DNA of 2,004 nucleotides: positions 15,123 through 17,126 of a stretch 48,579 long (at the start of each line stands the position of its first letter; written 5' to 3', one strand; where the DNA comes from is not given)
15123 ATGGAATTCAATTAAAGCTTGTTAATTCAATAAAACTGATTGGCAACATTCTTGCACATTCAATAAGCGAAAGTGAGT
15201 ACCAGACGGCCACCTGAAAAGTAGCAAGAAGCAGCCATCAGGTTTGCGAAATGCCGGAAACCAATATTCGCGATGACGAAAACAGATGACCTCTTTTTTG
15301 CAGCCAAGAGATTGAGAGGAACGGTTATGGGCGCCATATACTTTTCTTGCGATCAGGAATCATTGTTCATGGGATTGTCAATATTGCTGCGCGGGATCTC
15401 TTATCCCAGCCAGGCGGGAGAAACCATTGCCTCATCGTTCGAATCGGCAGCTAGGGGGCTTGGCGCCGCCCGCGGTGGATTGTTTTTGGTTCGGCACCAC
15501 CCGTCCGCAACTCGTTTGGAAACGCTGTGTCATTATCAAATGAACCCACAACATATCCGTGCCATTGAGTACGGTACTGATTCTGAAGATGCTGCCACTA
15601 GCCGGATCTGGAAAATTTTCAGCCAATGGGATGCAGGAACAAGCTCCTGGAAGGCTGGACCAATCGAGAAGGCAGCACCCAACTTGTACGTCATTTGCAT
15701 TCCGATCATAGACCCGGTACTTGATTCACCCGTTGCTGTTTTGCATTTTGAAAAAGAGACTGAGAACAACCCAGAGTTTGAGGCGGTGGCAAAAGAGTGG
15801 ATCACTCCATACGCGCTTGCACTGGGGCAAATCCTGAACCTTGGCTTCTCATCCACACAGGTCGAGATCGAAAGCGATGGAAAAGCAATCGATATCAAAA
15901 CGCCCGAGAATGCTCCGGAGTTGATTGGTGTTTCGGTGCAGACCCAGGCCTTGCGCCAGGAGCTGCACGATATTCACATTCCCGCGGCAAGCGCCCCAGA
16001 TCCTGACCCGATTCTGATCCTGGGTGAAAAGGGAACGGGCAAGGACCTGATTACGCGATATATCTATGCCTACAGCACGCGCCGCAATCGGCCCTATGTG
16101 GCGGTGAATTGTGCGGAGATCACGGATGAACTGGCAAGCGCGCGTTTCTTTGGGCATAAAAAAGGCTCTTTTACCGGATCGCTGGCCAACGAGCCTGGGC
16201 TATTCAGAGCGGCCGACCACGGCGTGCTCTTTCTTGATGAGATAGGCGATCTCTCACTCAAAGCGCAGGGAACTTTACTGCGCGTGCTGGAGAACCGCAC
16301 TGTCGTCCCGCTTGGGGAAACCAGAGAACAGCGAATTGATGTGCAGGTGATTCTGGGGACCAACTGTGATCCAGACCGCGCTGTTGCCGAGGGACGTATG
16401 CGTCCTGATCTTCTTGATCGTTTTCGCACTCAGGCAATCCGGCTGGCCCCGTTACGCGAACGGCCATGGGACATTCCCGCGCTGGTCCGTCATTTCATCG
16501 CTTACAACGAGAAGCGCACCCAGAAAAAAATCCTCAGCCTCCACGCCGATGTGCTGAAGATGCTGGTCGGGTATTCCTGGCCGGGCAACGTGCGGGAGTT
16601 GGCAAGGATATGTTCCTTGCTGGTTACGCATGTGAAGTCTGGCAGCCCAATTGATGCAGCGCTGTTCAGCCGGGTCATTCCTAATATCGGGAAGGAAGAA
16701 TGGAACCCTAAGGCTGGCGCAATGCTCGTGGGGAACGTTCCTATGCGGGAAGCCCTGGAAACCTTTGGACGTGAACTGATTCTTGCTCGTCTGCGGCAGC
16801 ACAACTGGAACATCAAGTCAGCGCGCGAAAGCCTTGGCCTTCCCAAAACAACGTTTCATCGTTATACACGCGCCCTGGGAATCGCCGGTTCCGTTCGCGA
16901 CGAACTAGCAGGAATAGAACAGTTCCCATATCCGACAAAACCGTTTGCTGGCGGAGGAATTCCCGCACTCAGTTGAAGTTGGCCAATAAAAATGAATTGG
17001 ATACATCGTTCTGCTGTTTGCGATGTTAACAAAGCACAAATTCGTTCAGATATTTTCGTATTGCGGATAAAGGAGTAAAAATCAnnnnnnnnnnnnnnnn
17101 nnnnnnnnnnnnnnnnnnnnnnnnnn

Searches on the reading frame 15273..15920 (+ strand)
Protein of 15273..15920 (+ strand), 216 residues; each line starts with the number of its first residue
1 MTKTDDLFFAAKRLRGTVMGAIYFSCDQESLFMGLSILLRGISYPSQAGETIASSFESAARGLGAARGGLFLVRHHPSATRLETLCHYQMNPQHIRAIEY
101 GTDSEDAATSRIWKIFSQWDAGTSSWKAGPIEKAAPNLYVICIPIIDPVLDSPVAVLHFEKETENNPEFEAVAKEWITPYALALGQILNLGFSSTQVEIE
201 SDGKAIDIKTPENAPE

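Call 47: search_protein_families(library=pfam, proteins=[window:15273-15920:+], max_evalue=1)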
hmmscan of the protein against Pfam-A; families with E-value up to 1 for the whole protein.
window:15273-15920:+ (216 aa): 0 families

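Call 60: find_homologous_proteins(query=window:15273-15920:+, max_evalue=0.001)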
Query window:15273-15920:+ (216 aa): 4 proteins with E <= 0.001 among 615 candidates.
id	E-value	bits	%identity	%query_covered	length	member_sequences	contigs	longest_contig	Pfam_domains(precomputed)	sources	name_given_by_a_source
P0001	2.7e-71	258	64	92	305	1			PF00158.33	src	-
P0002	1.1e-54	203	73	62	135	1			-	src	-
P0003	9.8e-45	171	49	88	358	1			PF00158.33,PF00004.36,PF14532.13,PF07728.21,PF01078.28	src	-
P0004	2.1e-17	82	77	25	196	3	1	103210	PF00158.33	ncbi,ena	-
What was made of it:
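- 15273..16976 (+): Second enhancer-binding protein (bEBP2): an orphan 216-aa N-terminal domain, an AAA+ domain with a GSFTGS loop, and a weak Fis-type HTH. The N-terminal domain has only 4 homologues (call 60).
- Tried and rejected: No Pfam family (call 47) and only 4 homologues (call 60), so its signal could not be inferred.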

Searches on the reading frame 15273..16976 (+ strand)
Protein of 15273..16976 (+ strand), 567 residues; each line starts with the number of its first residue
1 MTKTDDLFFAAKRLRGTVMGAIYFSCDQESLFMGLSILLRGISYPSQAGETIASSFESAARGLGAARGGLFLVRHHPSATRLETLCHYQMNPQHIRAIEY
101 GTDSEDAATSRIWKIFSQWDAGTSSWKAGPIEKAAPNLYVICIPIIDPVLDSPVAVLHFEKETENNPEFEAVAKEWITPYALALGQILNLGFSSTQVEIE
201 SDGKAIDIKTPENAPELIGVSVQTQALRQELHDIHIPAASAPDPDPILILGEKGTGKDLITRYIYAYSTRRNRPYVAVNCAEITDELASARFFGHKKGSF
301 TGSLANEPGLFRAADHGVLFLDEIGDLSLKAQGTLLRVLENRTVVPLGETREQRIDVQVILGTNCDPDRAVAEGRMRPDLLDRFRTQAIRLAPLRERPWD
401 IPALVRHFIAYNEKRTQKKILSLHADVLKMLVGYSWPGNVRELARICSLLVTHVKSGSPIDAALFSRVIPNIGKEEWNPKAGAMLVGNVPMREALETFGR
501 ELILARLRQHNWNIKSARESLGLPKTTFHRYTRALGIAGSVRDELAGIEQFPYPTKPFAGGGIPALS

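Call 3: search_protein_families(library=pfam, proteins=[window:15273-16976:+], max_evalue=0.01)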
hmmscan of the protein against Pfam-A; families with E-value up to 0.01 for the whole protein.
window:15273-16976:+ (567 aa): 8 families
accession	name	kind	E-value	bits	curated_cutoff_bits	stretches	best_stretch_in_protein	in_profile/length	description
PF00158.32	Sigma54_activat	-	1.8e-49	168.1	20.2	1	240-389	18-167/168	Sigma-54 interaction domain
PF25601.1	AAA_lid_14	-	6.3e-16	58.4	27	1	395-468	1-73/87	AAA+ ATPase lid domain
PF14532.12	Sigma54_activ_2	-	1.9e-10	41.5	25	1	219-394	2-138/138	Sigma-54 interaction domain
PF07728.20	AAA_5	-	8.8e-09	35.9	22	1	247-384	2-139/139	AAA domain (dynein-related subfamily)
PF00004.35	AAA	-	7.5e-05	23.6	21.2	1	247-365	1-110/131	ATPase family associated with various cellular activities (AAA)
PF07724.20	AAA_2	-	0.00028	21.4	27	1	247-357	6-114/166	AAA domain (Cdc48 subfamily)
PF01078.27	Mg_chelatase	-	0.00064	19.6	20.3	1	302-345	93-136/207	Magnesium chelatase, subunit ChlI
PF00493.29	MCM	-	0.009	15.6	23.3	0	247-344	60-150/224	MCM P-loop domain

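Call 46: search_solved_structures(query=window:15273-16973:+, max_evalue=0.001)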
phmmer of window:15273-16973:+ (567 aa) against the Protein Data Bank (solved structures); distinct sequences matched with E-value up to 0.001: 37.
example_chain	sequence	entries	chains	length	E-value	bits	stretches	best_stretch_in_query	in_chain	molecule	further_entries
6jdi_A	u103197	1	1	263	1.2e-48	169.3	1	218-450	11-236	Nitrogen assimilation regulatory protein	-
5exp_A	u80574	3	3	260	3.5e-48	167.8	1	216-450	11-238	Transcriptional regulator FleQ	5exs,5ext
7ejw_C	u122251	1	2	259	5.8e-48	167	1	218-450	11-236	Transcriptional regulator FleQ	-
6j7e_A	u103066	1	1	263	6e-48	167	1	218-450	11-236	Nitrogen assimilation regulatory protein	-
5exx_A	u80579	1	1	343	7.9e-48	166.6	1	216-450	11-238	Transcriptional regulator FleQ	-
4l4u_A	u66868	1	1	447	9.4e-48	166.3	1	245-537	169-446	Transcriptional regulator (NtrC family)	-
8pb9_D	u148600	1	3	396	1.1e-47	166.1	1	216-450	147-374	Transcriptional regulator FleQ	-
9qq6_C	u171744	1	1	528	1.5e-47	165.7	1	246-525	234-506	Nif-specific regulatory protein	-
6jdl_A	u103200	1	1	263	1.5e-47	165.6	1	218-450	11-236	Nitrogen assimilation regulatory protein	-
8p53_C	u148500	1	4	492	1.8e-47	165.5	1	216-450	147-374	Transcriptional regulator FleQ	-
1ojl_A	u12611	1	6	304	1.2e-46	162.7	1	235-450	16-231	TRANSCRIPTIONAL REGULATORY PROTEIN ZRAR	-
6iy8_A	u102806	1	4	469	4.3e-46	160.9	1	244-449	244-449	Positive regulator CapR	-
1ny6_A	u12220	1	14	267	1.1e-45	159.5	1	245-452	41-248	transcriptional regulator (NtrC family)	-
4ly6_A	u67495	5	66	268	1.2e-45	159.5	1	245-452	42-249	Transcriptional regulator (NtrC family)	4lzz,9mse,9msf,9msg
1ny5_A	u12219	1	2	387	3.4e-45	157.9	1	245-452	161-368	transcriptional regulator (NtrC family)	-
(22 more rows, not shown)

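Call 56: search_protein_families(library=ncbifam, proteins=[window:15273-16973:+], max_evalue=0.00001)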
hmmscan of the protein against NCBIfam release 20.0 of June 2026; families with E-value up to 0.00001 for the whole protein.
window:15273-16973:+ (567 aa): 25 families
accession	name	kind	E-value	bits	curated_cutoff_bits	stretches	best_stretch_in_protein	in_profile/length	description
NF003451.0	PRK05022.1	equivalog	8.2e-73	245.9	476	1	207-537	182-510/512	nitric oxide reductase transcriptional regulator NorR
NF038308.1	RNA_repair_RtcR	equivalog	3e-71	240.9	650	1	242-526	202-502/530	RNA repair transcriptional activator RtcR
TIGR01817.1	nifA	equivalog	1.9e-59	201.8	528.85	1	220-444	198-418/534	nif-specific transcriptional activator NifA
NF041552.1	TF_PrdR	equivalog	2.8e-59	201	795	1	240-529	286-570/577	sigma-54 dependent transcriptional regulator PrdR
TIGR01818.1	ntrC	equivalog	2.5e-58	198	558.6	1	246-464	159-381/463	nitrogen regulation protein NR(I)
TIGR02329.1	propionate_PrpR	equivalog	1.4e-57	195.6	499.2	1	195-532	192-524/526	propionate catabolism operon regulatory protein PrpR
NF011953.0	PRK15424.1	equivalog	2.7e-55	188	703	1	184-533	189-532/538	propionate catabolism operon regulatory protein PrpR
TIGR02974.1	phageshock_pspF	equivalog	3.6e-55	187.5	443.55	1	245-456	23-236/336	phage shock protein operon transcriptional activator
NF008469.0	PRK11361.1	equivalog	6.8e-55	186.6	714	1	246-525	168-444/461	acetoacetate metabolism transcriptional regulator AtoC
NF051870.1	NAssimRespRegNtrX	equivalog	1.7e-54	185.5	600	1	213-537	137-452/452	nitrogen assimilation response regulator NtrX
TIGR02915.1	PEP_resp_reg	equivalog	1.1e-53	182.7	502.6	1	217-531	141-438/445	PEP-CTERM-box response regulator transcription factor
NF041906.1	V4R_TF_MobR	exception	4.2e-53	180.7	999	1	245-528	256-537/544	phenol degradation transcriptional regulator MobR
NF011695.0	PRK15115.1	equivalog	9.5e-53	179.5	763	1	247-454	161-368/445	two-component system response regulator GlrR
NF011958.0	PRK15429.1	equivalog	2.8e-51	175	830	1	225-451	386-609/692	formate hydrogenlyase transcriptional activator FlhA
NF050807.1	TransRegFlbDCaul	equivalog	4e-50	171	750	1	241-445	138-342/454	sigma-54-dependent transcriptional regulator FlbD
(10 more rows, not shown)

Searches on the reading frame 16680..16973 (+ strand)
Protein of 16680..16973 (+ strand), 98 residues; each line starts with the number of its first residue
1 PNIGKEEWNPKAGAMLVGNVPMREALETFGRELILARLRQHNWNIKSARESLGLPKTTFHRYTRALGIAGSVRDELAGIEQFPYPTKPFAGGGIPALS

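Call 47: search_protein_families(library=pfam, proteins=[window:16680-16973:+], max_evalue=1)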
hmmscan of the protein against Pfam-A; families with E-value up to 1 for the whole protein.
window:16680-16973:+ (98 aa): 5 families
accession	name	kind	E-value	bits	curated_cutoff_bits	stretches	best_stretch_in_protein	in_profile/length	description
PF02954.25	HTH_8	-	0.0011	19.1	22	1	26-61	2-37/42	Bacterial regulatory protein, Fis family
PF18024.7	HTH_50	-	0.016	15.3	27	1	22-64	4-45/50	Helix-turn-helix domain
PF09339.16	HTH_IclR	-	0.058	13.6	22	1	50-66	26-42/52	IclR helix-turn-helix domain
PF13011.12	LZ_Tnp_IS481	-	0.081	13.7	22.2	1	26-60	9-43/85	leucine-zipper of insertion element IS481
PF07096.16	DUF1358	-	0.2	12.1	23.4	1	12-68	20-76/115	Protein of unknown function (DUF1358)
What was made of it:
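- bEBP2 has a C-terminal Fis-type HTH (weak HTH_8 hit, E = 0.0011, call 47).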
